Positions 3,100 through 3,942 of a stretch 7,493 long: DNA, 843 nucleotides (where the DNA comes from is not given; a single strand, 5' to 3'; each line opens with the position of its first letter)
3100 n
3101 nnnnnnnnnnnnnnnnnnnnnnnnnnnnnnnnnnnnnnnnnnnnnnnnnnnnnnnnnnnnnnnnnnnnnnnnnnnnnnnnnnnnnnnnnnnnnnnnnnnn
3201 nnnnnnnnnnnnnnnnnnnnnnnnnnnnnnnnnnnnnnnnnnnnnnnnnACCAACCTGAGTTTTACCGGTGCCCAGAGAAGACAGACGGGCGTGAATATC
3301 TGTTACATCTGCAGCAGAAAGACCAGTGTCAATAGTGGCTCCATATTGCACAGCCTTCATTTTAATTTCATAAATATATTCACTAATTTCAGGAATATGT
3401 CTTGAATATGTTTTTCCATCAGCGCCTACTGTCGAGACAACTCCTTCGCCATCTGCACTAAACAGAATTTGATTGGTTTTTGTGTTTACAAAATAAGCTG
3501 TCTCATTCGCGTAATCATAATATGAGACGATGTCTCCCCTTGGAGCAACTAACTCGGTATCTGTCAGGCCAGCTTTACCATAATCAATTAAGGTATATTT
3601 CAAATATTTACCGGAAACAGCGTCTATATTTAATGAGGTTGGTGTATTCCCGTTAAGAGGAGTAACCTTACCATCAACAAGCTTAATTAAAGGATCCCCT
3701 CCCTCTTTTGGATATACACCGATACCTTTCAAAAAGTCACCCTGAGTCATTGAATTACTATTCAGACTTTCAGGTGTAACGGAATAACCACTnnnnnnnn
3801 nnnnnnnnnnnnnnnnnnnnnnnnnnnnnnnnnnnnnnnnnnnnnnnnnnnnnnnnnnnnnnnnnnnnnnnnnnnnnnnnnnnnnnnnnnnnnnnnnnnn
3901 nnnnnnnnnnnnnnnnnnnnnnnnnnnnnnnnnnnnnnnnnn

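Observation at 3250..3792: Adhesin head is a distinct AT-rich N-terminal domain with an RGD motif, fused to a conserved stalk/anchor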

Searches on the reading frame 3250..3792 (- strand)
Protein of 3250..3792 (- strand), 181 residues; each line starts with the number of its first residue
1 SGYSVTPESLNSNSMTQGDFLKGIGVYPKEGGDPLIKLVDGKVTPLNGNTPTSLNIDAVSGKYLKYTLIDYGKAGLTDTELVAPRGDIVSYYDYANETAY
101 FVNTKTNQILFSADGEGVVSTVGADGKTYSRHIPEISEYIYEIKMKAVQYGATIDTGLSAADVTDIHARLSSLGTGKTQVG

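Call 15: find_homologous_proteins(query=window:3253-3792:-, max_evalue=0.001)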
Query seq(180 aa) (180 aa): 9 proteins with E <= 0.001 among 126 candidates.
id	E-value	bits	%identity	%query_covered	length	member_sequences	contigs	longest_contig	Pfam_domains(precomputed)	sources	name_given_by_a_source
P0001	3.1e-108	377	98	100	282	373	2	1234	PF05658.20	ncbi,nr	ncbi:hemagglutinin, partial [Escherichia coli]|nr:hemagglutinin [Escherichia coli]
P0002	3.6e-107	374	97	100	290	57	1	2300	PF05658.20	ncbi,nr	ncbi:hemagglutinin, partial [Escherichia coli]|nr:hemagglutinin [Escherichia coli]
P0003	5.0e-105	367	97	100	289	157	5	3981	PF05658.20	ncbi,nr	ncbi:hemagglutinin, partial [Escherichia coli]|nr:hemagglutinin [Escherichia coli] EEV9625463.1 hema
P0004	1.7e-102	359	95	100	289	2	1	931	PF05658.20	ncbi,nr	ncbi:hemagglutinin, partial [Escherichia coli]|nr:hemagglutinin [Escherichia coli]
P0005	4.1e-87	309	97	84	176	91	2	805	-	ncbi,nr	ncbi:hemagglutinin, partial [Escherichia coli]|nr:hemagglutinin [Escherichia coli]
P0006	7.2e-68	246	71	98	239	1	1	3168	PF05658.20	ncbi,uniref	ncbi:left-handed beta-roll domain-containing protein, partial [Escherichia coli]|uniref:left-handed 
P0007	5.2e-62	227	68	98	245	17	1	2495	PF05658.20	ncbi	ncbi:TPA: left-handed beta-roll domain-containing protein, partial [Escherichia coli]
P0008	5.2e-60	220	65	99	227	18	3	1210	-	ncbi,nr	ncbi:TPA: hemagglutinin, partial [Escherichia coli]|nr:hemagglutinin [Escherichia coli]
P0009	1.7e-36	144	66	64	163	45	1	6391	-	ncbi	ncbi:TPA: hemagglutinin, partial [Escherichia coli]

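Call 27: search_protein_representatives(alignment_id=A2)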
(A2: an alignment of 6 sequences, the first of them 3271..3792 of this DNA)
Query: 6 sequences, 176 profile positions. Proteins with E-value up to 0.001 (for the whole library): 3; up to 1e-10: 2; up to 1e-30: 2. The best 3 are listed.
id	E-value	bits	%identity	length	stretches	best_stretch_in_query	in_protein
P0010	1.5e-96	337.6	-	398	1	6-176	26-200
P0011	2.3e-49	183.9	-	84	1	62-144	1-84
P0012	6.6e-04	35.9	-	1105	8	39-87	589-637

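Call 32: predict_structure(alignment_id=A2)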
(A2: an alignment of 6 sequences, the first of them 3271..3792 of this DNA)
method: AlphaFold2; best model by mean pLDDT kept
length: 174 residues; sequences in the alignment: 6
mean_pLDDT: 53.5   pTM: 0.47
mean pLDDT of the five models: 53.5, 47.3, 45.2, 44.9, 36.1
residues with pLDDT >= 90: 0; 70-90: 41; 50-70: 59; < 50: 74
segments of 3 or more residues with pLDDT < 50: 1-17, 38-43, 48-86, 145-155
pLDDT, mean of each block of 10 residues (from residue 1): 35 45 53 53 47 35 33 28 49 64 67 81 75 72 47 51 71 64
secondary structure, 60 per line:
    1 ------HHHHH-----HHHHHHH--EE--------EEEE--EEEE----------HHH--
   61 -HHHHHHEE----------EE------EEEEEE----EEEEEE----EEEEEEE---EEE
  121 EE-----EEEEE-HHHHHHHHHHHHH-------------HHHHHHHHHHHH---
elements in order: H7-11 H17-23 E36-39 E42-45 H62-67 E88-93 E98-103 E108-114 E118-122 E128-132 H134-146 H160-171

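Call 39: search_dna_similar(query=P0010, collection=plasmids, mode=protein, max_rows=15)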
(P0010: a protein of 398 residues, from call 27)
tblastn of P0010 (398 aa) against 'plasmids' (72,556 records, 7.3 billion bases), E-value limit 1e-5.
Records with a match: 332; places in all: 416; records where one place covers at least 80% of the query: 52.
Best place of each record, by identity: 60-80% 1; <60% 331.
By first word of the organism name: Escherichia 132; Citrobacter 61; Erwinia 42; Salmonella 25; Klebsiella 16; Arsenophonus 13; Enterobacter 8; Providencia 8; Phytobacter 6; Proteus 5; and 11 more.
By predicted mobility (MOB-suite, as given by PLSDB): conjugative 185; mobilizable 121; non-mobilizable 26.
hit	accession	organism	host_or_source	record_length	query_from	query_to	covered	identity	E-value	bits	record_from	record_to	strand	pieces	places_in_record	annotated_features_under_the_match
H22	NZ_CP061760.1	Escherichia coli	Bos taurus,Isolate,non-specified beef ...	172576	31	398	92%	54.1%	2e-51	367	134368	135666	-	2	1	saa: autoagglutinating adhesin Saa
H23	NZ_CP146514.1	Escherichia coli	Spinach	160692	31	398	92%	54.1%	2e-51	367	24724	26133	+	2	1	saa: autoagglutinating adhesin Saa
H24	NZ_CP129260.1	Escherichia coli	Homo sapiens,anal swab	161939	31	398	92%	54.1%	2e-51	367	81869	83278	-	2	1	saa: autoagglutinating adhesin Saa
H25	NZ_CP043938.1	Escherichia coli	blackbird,cloacal swab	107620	31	398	92%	53.6%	6e-52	370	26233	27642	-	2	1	saa: autoagglutinating adhesin Saa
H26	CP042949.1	Escherichia coli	-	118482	31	398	92%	53.5%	1e-52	372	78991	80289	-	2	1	none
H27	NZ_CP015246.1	Escherichia coli O91 str. RM7190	pig feces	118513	31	398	92%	53.5%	1e-52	372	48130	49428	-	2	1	saa: autoagglutinating adhesin Saa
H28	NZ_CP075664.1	Escherichia coli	Homo sapiens,stool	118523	31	398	92%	53.5%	1e-52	372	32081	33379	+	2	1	saa: autoagglutinating adhesin Saa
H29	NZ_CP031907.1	Escherichia coli O91:H21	Homo sapiens,Clinical: Human (Homo ...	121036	31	398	92%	53.5%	1e-52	372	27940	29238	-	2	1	saa: autoagglutinating adhesin Saa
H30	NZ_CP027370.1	Escherichia coli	Homo sapiens,stool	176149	31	398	92%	53.5%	1e-52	372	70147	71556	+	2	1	saa: autoagglutinating adhesin Saa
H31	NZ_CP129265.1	Escherichia coli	Homo sapiens,anal swab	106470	31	398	92%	53.5%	2e-52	371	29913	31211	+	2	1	YadA-like family protein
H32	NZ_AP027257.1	Escherichia coli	Homo sapiens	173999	31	398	92%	53.4%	1e-51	368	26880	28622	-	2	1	none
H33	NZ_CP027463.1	Escherichia coli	-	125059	31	398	92%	53.3%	2e-52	369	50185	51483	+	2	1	YadA-like family protein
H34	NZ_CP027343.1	Escherichia coli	Homo sapiens,stool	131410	31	398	92%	53.3%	7e-52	369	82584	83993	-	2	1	saa: autoagglutinating adhesin Saa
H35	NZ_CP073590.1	Escherichia coli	Beef Ribs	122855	31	398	92%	53.3%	1e-51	369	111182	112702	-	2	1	saa: autoagglutinating adhesin Saa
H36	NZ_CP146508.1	Escherichia coli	Ground beef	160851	31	398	92%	53.3%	1e-51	369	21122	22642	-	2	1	saa: autoagglutinating adhesin Saa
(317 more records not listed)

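Call 41: get_annotated_region(hit=H27, flank=3000)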
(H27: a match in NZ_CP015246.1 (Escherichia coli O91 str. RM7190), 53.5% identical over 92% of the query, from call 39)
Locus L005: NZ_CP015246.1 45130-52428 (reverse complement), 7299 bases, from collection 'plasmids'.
description: Escherichia coli O91 str. RM7190 plasmid pRM7190-2, complete sequence
organism: Escherichia coli O91 str. RM7190 (NCBI taxid 1055545)
taxonomy: Bacteria; Pseudomonadota; Gammaproteobacteria; Enterobacterales; Enterobacteriaceae; Escherichia; Escherichia coli; Escherichia coli O91 str. RM7190
host: -; source: pig feces; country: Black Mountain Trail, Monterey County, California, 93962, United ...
typing (MOB-suite, as given by PLSDB): conjugative; replicon IncFIA,IncFIB; relaxase MOBF,MOBP; mating-pair formation MPF_I
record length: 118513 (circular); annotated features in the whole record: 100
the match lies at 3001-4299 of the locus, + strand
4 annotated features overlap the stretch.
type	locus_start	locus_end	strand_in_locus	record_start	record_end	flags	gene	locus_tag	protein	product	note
predicted_resistance_gene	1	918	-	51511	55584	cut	epeA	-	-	serine protease autotransporter EpeA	predicted by amrfinderplus; class ; identity 98.75%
CDS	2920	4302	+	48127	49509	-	saa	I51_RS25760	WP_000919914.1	autoagglutinating adhesin Saa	-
CDS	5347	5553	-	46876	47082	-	-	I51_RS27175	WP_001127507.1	hypothetical protein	-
predicted_resistance_gene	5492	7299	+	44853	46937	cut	iha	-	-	bifunctional siderophore receptor/adhesin Iha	predicted by amrfinderplus; class ; identity 99.14%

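Call 44: search_protein_families(library=pfam, proteins=[window:3250-3792:-, P0010], max_evalue=10)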
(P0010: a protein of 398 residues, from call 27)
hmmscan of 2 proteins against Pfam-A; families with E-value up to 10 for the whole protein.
window:3250-3792:- (181 aa): 0 families

P0010 (398 aa): 3 families
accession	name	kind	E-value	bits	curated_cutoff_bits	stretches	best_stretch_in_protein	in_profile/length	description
PF03895.21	YadA_anchor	-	1.2e-11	44.9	22.7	2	343-398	5-60/60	YadA-like membrane anchor domain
PF05658.19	YadA_head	-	1.6e-06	28.7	25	1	212-238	1-27/27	YadA head domain repeat (2 copies)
PF16150.10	DUF4858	-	0.99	9.7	22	1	357-397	125-165/188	Domain of unknown function (DUF4858)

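Call 45: search_solved_structures(query=A3, max_evalue=10, show_alignments=2)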
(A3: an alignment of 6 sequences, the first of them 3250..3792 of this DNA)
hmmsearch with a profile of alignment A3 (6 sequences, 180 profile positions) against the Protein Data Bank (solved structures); distinct sequences matched with E-value up to 10: 4.
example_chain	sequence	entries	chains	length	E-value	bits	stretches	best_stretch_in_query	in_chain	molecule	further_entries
7eq5_A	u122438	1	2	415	0.034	17.2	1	89-147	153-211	Membrane associated protein kinase with beta-propeller domain, pyrrolo-quinoline quinone b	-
7evf_AA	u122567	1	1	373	0.05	16.7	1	89-150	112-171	PQQ_3 domain-containing protein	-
7dxn_A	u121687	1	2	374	0.18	14.9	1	89-145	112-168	Membrane associated protein kinase with beta-propeller domain, pyrrolo-quinoline quinone b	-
1e6i_A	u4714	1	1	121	2.7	11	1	53-109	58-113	TRANSCRIPTIONAL ACTIVATOR GCN5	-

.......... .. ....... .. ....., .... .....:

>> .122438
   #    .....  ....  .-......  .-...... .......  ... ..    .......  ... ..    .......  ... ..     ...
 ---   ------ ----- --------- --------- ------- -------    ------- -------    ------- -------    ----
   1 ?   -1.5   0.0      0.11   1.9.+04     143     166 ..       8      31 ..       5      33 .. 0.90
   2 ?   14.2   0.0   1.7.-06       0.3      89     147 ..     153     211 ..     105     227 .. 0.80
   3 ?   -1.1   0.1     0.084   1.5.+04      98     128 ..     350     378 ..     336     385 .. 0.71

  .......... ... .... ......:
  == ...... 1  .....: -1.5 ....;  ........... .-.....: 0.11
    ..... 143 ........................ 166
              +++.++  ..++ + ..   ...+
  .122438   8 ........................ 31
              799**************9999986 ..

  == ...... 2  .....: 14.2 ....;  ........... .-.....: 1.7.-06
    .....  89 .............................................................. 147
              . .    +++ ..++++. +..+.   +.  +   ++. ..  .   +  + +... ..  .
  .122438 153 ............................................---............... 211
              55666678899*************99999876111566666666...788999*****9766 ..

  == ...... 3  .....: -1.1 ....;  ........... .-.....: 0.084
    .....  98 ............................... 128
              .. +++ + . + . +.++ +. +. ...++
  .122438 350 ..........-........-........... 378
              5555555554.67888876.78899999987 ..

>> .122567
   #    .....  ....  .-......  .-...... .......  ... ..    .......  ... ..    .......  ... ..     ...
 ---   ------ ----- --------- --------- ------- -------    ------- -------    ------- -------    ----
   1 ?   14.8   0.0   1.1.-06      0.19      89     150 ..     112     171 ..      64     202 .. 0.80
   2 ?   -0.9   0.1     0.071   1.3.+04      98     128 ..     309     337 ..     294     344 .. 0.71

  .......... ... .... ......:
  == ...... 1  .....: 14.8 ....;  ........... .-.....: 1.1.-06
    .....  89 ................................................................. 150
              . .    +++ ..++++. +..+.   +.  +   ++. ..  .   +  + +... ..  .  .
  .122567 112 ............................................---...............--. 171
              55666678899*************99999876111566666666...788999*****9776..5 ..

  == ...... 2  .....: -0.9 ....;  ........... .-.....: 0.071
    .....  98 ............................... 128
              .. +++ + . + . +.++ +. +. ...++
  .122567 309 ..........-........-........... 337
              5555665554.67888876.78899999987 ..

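Call 46: search_protein_families(library=ncbifam, proteins=[P0010, window:3250-3792:-], max_evalue=0.1)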
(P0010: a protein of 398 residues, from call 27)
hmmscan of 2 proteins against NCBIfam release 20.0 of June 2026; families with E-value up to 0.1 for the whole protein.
P0010 (398 aa): 4 families
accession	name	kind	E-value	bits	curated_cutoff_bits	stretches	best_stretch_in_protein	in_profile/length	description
NF033478.1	YadA_autotrans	exception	3.3e-11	42.8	750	2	287-381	339-442/459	trimeric autotransporter adhesin YadA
NF040983.1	BimA_second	exception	1.2e-10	40.8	600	1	190-398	197-381/381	trimeric autotransporter actin-nucleating factor BimA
NF040984.1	BimA_first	exception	8.5e-10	38.2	800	1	198-398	325-517/517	trimeric autotransporter actin-nucleating factor BimA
NF033481.2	auto_Ata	exception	2.5e-08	31.7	2500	2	283-373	1746-1833/1862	trimeric autotransporter adhesin Ata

window:3250-3792:- (181 aa): 0 families

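Call 50: fold_search(model_id=the predicted structure, library=pdb)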
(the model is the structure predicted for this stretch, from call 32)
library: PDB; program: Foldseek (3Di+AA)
matches with E <= 10: 813; with E <= 0.001: 0
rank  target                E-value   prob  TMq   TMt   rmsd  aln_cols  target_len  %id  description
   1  6g6q_F                3.0e-01  0.41  0.16  0.18  10.4        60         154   22  Crystal structure of the computationally designed Ika4 protein (released 2018-11-28)
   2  6g6q_C                3.6e-01  0.13  0.13  0.14  12.0        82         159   17  Crystal structure of the computationally designed Ika4 protein (released 2018-11-28)
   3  6g6q_B                4.1e-01  0.33  0.16  0.18  10.7        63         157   22  Crystal structure of the computationally designed Ika4 protein (released 2018-11-28)
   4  6g6q_A                4.4e-01  0.33  0.16  0.18  10.7        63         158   22  Crystal structure of the computationally designed Ika4 protein (released 2018-11-28)
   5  6g6q_H                6.0e-01  0.30  0.16  0.17  10.3        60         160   22  Crystal structure of the computationally designed Ika4 protein (released 2018-11-28)
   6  8sht_N                6.0e-01  0.12  0.15  0.12  12.0        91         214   10  CCT G beta 5 complex closed state 14 (released 2023-10-25)
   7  7cqy_D                6.3e-01  0.21  0.14  0.06  10.0        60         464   10  Tetrathionate hydrolase from Acidithiobacillus ferrooxidans mutant - D325N (released 2021-01-27)
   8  5yzg_s                6.3e-01  0.14  0.12  0.07  10.1        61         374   11  The Cryo-EM Structure of Human Catalytic Step I Spliceosome (C complex) at 4.1 angstrom resolution (released 2018-08-08)
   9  8era_C                6.7e-01  0.18  0.17  0.10  13.0        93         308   12  RMC-5552 in complex with mTORC1 and FKBP12 (released 2022-12-28)
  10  9tdz_A                7.2e-01  0.11  0.15  0.08  11.1        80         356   15  Crystal structure of beta-TrCP bound by diphosphorylated claspin degron peptide (released 2026-04-08)
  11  4lg8                  7.6e-01  0.13  0.12  0.08  10.1        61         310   11  Crystal structure of PRPF19 WD40 repeats (released 2013-08-07)
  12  9noc_N                7.6e-01  0.11  0.15  0.18  11.8        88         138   12  CCT G beta 5 S123L complex state 3 (released 2026-04-01)
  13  7cqy_C                8.6e-01  0.21  0.17  0.07   9.5        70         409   16  Tetrathionate hydrolase from Acidithiobacillus ferrooxidans mutant - D325N (released 2021-01-27)
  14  7mq8_LS               8.6e-01  0.20  0.16  0.07  10.9        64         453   17  Cryo-EM structure of the human SSU processome, state pre-A1 (released 2021-09-22)
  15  9cnw_B                8.6e-01  0.04  0.14  0.08  17.0       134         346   14  CryoEM structure of the APO-BAM complex in DDM detergent (released 2024-12-25)
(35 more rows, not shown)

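Call 79: find_homologous_proteins(query=A3, max_evalue=0.01)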
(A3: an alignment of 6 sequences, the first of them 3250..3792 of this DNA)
Query A3 (6 sequences) (181 aa, profile of the alignment): 16 proteins with E <= 0.01 among 4426 candidates.
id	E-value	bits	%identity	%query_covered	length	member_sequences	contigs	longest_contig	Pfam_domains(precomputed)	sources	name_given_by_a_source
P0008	8.7e-92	324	65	99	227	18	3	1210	-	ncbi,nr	ncbi:TPA: hemagglutinin, partial [Escherichia coli]|nr:hemagglutinin [Escherichia coli]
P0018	5.7e-89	315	67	81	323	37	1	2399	PF05658.20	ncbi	ncbi:TPA: YadA-like family protein, partial [Escherichia coli]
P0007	1.2e-87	310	68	98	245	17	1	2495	PF05658.20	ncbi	ncbi:TPA: left-handed beta-roll domain-containing protein, partial [Escherichia coli]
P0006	1.2e-86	307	71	98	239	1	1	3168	PF05658.20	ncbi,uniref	ncbi:left-handed beta-roll domain-containing protein, partial [Escherichia coli]|uniref:left-handed 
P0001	1.3e-83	297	98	100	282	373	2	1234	PF05658.20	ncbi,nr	ncbi:hemagglutinin, partial [Escherichia coli]|nr:hemagglutinin [Escherichia coli]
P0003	3.3e-83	296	97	100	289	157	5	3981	PF05658.20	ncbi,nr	ncbi:hemagglutinin, partial [Escherichia coli]|nr:hemagglutinin [Escherichia coli] EEV9625463.1 hema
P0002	1.3e-82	294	97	100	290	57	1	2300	PF05658.20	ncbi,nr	ncbi:hemagglutinin, partial [Escherichia coli]|nr:hemagglutinin [Escherichia coli]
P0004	8.8e-82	291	95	100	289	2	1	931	PF05658.20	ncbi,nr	ncbi:hemagglutinin, partial [Escherichia coli]|nr:hemagglutinin [Escherichia coli]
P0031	3.0e-66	241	40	98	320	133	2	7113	PF05658.20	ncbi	ncbi:autoagglutinating adhesin Saa, partial [Escherichia coli]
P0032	6.5e-66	240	40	98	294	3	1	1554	PF05658.20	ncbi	ncbi:autoagglutinating adhesin Saa, partial [Escherichia coli]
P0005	1.4e-65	239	97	83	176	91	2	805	-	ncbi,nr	ncbi:hemagglutinin, partial [Escherichia coli]|nr:hemagglutinin [Escherichia coli]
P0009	2.2e-60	222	66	64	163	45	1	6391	-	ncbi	ncbi:TPA: hemagglutinin, partial [Escherichia coli]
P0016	3.3e-51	192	45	66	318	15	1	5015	PF03895.22,PF05658.20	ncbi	ncbi:TPA: autoagglutinating adhesin Saa, partial [Escherichia coli]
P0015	1.7e-39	154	48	52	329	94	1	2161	PF03895.22,PF05658.20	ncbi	-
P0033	7.7e-24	103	37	46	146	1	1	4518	PF05658.20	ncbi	-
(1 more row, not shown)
